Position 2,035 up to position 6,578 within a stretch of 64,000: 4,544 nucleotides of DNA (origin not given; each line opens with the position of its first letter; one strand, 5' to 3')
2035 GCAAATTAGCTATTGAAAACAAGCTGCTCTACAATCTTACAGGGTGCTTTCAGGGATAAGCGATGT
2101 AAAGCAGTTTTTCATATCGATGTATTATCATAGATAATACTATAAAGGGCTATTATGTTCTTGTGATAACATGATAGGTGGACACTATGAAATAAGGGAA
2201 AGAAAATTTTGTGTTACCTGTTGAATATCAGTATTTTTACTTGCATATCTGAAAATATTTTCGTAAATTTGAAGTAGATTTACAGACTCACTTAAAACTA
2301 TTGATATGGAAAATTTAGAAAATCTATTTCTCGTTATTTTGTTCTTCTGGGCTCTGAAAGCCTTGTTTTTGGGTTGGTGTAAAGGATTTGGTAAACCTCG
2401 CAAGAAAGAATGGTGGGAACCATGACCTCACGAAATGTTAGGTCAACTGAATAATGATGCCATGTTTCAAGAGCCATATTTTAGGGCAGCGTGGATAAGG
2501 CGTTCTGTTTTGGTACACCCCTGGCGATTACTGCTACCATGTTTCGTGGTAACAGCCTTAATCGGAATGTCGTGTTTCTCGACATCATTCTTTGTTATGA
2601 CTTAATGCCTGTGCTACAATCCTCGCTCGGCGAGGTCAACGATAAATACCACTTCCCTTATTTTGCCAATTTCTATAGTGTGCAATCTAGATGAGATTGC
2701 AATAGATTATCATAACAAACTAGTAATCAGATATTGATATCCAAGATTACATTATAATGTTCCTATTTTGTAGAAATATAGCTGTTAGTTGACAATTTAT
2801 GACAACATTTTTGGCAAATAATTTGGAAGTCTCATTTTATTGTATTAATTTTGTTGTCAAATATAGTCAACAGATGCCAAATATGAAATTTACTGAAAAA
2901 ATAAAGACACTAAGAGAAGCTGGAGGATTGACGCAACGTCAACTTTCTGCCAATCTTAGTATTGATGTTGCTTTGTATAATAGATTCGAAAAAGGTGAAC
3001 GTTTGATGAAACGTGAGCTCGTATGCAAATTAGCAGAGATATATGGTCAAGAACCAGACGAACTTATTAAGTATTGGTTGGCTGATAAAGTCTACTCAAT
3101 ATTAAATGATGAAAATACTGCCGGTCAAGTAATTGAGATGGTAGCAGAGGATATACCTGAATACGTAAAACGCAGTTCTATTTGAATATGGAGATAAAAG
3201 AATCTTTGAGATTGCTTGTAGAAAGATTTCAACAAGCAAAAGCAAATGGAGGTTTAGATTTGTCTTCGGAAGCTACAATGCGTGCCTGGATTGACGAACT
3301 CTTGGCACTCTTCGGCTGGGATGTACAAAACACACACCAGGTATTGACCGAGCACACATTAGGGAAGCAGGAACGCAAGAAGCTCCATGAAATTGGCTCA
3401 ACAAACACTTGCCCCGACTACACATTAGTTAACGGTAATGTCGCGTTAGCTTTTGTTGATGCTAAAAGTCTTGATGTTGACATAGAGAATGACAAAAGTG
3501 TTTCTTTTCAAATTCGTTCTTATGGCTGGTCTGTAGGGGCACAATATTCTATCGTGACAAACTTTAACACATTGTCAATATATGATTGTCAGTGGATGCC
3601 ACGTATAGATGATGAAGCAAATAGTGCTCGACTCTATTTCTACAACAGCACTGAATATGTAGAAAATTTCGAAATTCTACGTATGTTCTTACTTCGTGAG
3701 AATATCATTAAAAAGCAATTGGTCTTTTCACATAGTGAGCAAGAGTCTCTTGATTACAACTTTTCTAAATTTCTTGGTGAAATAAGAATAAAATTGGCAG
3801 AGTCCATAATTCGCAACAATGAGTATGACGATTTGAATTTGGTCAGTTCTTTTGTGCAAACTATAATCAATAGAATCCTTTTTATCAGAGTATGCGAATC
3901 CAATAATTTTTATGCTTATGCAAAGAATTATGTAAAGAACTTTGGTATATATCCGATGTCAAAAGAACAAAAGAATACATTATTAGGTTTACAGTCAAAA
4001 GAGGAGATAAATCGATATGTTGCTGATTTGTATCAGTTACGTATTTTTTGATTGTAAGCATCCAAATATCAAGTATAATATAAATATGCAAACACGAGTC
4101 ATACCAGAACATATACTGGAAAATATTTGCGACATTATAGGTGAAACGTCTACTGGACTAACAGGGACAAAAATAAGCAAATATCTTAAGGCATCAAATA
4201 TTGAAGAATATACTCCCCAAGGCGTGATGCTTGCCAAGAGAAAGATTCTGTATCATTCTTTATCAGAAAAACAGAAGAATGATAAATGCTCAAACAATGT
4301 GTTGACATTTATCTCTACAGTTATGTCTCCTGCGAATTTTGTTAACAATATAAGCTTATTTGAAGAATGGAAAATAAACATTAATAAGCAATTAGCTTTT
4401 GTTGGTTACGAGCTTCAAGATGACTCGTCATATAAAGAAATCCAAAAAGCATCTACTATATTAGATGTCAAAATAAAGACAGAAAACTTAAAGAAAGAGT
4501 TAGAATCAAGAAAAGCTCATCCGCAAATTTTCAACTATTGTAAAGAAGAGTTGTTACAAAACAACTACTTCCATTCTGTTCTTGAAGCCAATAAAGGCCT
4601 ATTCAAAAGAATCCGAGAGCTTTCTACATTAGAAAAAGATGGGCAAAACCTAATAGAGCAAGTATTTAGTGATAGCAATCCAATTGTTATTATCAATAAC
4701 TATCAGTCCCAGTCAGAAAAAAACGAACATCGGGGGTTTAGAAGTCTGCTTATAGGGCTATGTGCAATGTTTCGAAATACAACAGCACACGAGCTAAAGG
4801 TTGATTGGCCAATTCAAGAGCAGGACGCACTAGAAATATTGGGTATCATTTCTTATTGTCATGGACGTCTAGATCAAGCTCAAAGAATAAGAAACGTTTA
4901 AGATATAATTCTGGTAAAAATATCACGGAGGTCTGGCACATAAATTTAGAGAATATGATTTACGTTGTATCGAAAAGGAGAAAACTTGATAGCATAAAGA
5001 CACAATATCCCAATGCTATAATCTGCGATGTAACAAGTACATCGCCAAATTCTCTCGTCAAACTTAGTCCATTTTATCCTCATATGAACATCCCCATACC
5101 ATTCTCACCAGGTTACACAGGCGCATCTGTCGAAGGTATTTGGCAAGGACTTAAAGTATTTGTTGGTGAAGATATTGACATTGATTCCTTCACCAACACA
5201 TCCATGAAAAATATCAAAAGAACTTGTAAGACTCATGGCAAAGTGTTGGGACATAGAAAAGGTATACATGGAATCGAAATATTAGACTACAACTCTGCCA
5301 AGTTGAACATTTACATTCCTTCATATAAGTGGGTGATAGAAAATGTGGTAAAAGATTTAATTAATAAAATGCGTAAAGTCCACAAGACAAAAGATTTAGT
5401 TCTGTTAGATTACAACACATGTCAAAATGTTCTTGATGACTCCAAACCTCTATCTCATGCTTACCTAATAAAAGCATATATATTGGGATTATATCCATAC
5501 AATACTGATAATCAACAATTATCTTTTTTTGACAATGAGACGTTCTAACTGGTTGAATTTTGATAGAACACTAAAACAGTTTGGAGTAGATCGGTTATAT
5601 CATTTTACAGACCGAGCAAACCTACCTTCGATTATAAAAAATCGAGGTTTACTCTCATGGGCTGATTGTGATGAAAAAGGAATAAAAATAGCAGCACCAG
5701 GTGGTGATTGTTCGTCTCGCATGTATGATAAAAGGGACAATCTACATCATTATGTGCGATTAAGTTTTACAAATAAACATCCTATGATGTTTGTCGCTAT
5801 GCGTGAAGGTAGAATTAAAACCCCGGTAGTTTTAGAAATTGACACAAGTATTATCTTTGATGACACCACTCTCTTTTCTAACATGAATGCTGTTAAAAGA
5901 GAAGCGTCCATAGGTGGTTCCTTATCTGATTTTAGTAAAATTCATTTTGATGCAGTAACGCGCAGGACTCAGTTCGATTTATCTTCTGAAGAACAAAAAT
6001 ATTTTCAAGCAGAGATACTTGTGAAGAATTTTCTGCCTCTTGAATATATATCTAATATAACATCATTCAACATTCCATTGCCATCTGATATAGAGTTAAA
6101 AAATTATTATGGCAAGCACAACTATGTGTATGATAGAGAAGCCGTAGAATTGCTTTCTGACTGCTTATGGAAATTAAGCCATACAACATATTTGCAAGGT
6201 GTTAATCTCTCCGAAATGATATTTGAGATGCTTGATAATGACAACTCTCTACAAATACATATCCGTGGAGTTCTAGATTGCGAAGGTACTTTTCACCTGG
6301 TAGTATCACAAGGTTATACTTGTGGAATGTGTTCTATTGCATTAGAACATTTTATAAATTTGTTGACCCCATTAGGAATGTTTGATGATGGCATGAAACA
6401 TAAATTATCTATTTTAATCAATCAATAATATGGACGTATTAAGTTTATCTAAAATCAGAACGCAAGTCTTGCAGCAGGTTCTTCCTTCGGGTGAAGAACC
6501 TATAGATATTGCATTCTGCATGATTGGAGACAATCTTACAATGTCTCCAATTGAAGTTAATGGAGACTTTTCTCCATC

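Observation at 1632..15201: traE of the conjugative transposon is split by a 13.2-kb element: a nested mobile element with base-pair-resolved junctions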

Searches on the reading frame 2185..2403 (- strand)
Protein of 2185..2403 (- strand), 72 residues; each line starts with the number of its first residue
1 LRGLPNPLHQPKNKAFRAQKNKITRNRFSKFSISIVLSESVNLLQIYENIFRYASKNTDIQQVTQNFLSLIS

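Call 9: search_protein_families(library=pfam, proteins=[window:2185-2403:-], max_evalue=0.01)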
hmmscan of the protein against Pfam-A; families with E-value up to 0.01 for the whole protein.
window:2185-2403:- (72 aa): 1 family
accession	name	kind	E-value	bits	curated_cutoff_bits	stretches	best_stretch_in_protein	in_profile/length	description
PF05048.19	NosD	-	0.0015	18.4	23.6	1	18-66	136-184/212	Periplasmic copper-binding protein (NosD)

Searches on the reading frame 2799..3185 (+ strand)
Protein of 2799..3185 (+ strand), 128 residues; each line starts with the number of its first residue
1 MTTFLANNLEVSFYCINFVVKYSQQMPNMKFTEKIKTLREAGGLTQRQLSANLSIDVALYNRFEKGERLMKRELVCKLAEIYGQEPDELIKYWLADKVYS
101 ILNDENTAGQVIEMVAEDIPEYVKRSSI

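Call 9: search_protein_families(library=pfam, proteins=[window:2799-3185:+], max_evalue=0.01)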
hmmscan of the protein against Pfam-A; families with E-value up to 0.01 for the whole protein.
window:2799-3185:+ (128 aa): 3 families
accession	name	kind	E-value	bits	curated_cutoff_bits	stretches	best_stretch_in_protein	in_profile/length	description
PF13560.12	HTH_31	-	1.2e-10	42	27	1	34-89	5-61/64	Helix-turn-helix domain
PF01381.28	HTH_3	-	2.4e-09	37.5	23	1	35-89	1-55/55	Helix-turn-helix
PF12844.13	HTH_19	-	9.9e-08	32.2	30.2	1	33-91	2-60/64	Helix-turn-helix domain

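Call 32: search_protein_families(library=padloc, proteins=[window:2799-3185:+], max_evalue=0.01)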
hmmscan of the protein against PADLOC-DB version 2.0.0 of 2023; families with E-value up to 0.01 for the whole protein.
window:2799-3185:+ (128 aa): 8 families
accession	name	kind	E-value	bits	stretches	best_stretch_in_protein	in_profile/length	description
PDLC04142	capH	-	1.9e-06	26.9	1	25-90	1-66/103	capH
PDLC03665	Control_protein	-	6.4e-05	21.1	1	29-92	7-71/77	control protein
PDLC02926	HTH_VI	-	0.00022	19.4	1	31-82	2-53/92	-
PDLC03947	RmrA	-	0.00048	17.1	1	28-82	9-63/383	-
PDLC03664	Control_protein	-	0.00063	18.2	1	29-89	12-72/74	control protein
PDLC03953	RmrA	-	0.00064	17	1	28-82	3-57/373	-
PDLC03951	RmrA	-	0.003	14.6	1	33-87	11-65/400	-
PDLC04775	PDC-M69A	-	0.0039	15.7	1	32-92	9-69/113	-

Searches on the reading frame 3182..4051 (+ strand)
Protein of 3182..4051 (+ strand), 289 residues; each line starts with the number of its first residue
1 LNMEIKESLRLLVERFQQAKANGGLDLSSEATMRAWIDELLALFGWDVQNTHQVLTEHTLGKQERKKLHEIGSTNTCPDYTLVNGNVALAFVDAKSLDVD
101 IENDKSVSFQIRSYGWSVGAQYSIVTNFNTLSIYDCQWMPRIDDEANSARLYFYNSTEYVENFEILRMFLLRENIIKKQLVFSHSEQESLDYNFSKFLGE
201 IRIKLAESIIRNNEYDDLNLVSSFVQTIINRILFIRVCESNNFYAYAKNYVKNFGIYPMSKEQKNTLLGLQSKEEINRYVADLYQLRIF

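Call 9: search_protein_families(library=pfam, proteins=[window:3182-4051:+], max_evalue=0.01)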
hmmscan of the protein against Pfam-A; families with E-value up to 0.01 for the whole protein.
window:3182-4051:+ (289 aa): 1 family
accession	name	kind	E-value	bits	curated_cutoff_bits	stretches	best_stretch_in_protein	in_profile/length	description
PF04313.20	HSDR_N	-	9.3e-06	26.1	25.1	0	72-138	122-194/198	Type I restriction enzyme R protein N terminus (HSDR_N)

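Call 32: search_protein_families(library=padloc, proteins=[window:3182-4051:+], max_evalue=0.01)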
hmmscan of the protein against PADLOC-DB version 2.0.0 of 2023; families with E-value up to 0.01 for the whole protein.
window:3182-4051:+ (289 aa): 1 family
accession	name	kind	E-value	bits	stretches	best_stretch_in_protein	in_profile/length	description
PDLC03604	REase_MTase_IIG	-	2.7e-37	126.3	1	3-246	4-256/1011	Type IIG restriction enzyme-methyltransferase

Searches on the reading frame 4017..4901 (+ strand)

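Call 9: search_protein_families(library=pfam, proteins=[window:4017-4901:+], max_evalue=0.01)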
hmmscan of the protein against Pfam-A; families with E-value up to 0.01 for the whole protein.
window:4017-4901:+ (294 aa): 1 family
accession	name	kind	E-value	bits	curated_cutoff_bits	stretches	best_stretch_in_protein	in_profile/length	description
PF09509.15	Hypoth_Ymh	-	7.7e-39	132.7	25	1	165-285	1-119/119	Protein of unknown function (Hypoth_ymh)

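Call 32: search_protein_families(library=padloc, proteins=[window:4017-4901:+], max_evalue=0.01)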
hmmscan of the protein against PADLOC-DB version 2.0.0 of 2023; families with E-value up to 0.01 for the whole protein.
window:4017-4901:+ (294 aa): 3 families
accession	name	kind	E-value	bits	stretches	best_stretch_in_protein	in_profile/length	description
PDLC03987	PD-Lambda-3_B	-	3.1e-65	218.2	1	33-291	11-266/270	-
PDLC03988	PD-Lambda-3_B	-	9.1e-43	144.2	1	33-242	11-217/222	-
PDLC02412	Aga_HEPN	-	1.2e-14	52.2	1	167-289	254-380/382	Class II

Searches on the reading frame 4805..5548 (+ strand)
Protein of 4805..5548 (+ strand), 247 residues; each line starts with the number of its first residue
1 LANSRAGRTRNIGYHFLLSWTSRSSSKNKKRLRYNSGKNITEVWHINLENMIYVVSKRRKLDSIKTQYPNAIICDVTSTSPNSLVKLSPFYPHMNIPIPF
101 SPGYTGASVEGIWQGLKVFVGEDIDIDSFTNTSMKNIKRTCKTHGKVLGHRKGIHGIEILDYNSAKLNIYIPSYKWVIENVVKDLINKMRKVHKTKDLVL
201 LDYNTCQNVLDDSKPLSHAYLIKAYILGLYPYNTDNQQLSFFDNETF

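Call 9: search_protein_families(library=pfam, proteins=[window:4805-5548:+], max_evalue=0.01)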
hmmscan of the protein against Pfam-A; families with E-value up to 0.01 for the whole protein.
window:4805-5548:+ (247 aa): 1 family
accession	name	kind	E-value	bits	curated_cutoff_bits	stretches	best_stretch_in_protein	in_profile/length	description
PF22075.2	DUF6939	-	6.5e-70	234.6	27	1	56-222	1-167/167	Family of unknown function (DUF6939)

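Call 32: search_protein_families(library=padloc, proteins=[window:4805-5548:+], max_evalue=0.01)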
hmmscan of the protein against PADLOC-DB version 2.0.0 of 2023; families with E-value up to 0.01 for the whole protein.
window:4805-5548:+ (247 aa): 0 families

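Call 71: search_protein_families(library=ncbifam, proteins=[window:4805-5548:+], max_evalue=0.001)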
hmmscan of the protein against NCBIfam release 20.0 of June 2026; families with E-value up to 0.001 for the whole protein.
window:4805-5548:+ (247 aa): 0 families

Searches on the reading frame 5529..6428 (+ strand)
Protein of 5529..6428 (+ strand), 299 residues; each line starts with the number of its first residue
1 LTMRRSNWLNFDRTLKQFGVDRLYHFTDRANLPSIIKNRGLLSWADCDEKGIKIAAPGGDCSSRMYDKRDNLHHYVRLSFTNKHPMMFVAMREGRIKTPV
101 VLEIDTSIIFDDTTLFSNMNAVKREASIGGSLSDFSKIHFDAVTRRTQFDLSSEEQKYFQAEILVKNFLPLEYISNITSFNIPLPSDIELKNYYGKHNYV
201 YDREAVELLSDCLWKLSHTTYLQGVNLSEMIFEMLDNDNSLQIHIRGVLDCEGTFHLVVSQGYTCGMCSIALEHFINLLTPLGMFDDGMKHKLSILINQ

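Call 9: search_protein_families(library=pfam, proteins=[window:5529-6428:+], max_evalue=0.01)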
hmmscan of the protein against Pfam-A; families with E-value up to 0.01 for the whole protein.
window:5529-6428:+ (299 aa): 2 families
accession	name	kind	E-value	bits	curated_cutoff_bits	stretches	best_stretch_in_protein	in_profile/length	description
PF14487.12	DarT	-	5.7e-34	118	22.5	1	24-183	1-174/201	ssDNA thymidine ADP-ribosyltransferase, DarT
PF22531.2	DUF7002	-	0.0056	16.7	27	0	22-45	2-24/195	Family of unknown function (DUF7002)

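Call 32: search_protein_families(library=padloc, proteins=[window:5529-6428:+], max_evalue=0.01)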
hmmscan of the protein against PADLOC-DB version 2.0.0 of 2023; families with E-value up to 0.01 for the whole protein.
window:5529-6428:+ (299 aa): 1 family
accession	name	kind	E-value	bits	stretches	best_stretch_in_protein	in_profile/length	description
PDLC02991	DarT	-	3.2e-19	67.5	1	22-180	11-170/196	-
